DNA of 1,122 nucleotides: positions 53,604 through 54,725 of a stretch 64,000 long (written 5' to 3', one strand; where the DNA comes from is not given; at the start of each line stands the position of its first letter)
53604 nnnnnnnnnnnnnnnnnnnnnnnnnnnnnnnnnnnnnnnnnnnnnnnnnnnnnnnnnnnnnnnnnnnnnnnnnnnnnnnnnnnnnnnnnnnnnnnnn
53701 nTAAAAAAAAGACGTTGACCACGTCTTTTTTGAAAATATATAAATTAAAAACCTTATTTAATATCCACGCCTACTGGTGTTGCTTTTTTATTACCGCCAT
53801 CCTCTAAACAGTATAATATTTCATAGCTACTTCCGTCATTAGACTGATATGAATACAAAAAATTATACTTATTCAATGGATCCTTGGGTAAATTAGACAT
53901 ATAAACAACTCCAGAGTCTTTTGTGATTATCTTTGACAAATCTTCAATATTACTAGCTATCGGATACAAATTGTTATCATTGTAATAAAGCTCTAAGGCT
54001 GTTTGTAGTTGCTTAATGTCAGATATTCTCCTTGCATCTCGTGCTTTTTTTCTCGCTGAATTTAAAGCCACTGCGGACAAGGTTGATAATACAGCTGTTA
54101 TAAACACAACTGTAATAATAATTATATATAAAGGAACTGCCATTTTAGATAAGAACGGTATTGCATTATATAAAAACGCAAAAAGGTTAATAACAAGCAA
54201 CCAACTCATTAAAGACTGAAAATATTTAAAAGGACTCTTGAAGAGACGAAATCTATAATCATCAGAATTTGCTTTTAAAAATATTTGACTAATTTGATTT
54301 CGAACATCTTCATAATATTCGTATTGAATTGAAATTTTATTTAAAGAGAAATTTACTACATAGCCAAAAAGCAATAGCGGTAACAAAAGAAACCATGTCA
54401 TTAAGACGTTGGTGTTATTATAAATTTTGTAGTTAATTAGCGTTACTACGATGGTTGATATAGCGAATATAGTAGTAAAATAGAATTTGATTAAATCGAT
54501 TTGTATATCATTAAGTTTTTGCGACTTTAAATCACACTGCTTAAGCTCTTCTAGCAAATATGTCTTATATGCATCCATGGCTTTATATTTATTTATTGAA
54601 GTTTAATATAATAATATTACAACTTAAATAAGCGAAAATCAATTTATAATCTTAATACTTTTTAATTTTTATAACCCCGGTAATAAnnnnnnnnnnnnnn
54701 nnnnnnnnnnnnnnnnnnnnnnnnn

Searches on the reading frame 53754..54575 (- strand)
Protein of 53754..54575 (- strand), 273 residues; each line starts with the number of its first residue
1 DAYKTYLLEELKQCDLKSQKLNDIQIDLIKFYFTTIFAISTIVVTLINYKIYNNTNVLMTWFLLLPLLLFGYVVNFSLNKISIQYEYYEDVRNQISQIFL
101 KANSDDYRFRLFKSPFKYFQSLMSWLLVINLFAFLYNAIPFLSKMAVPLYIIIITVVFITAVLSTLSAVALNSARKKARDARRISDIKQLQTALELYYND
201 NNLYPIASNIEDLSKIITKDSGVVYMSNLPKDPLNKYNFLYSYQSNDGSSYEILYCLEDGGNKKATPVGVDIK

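Call 46: search_protein_families(library=ncbifam, proteins=[window:53754-54575:-], max_evalue=0.001)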
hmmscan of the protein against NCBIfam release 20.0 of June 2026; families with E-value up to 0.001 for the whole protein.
window:53754-54575:- (273 aa): 1 family
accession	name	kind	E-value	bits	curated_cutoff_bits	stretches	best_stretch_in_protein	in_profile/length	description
TIGR01710.1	typeII_sec_gspG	equivalog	2.4e-07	30.8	88.85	1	152-260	7-119/134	type II secretion system major pseudopilin GspG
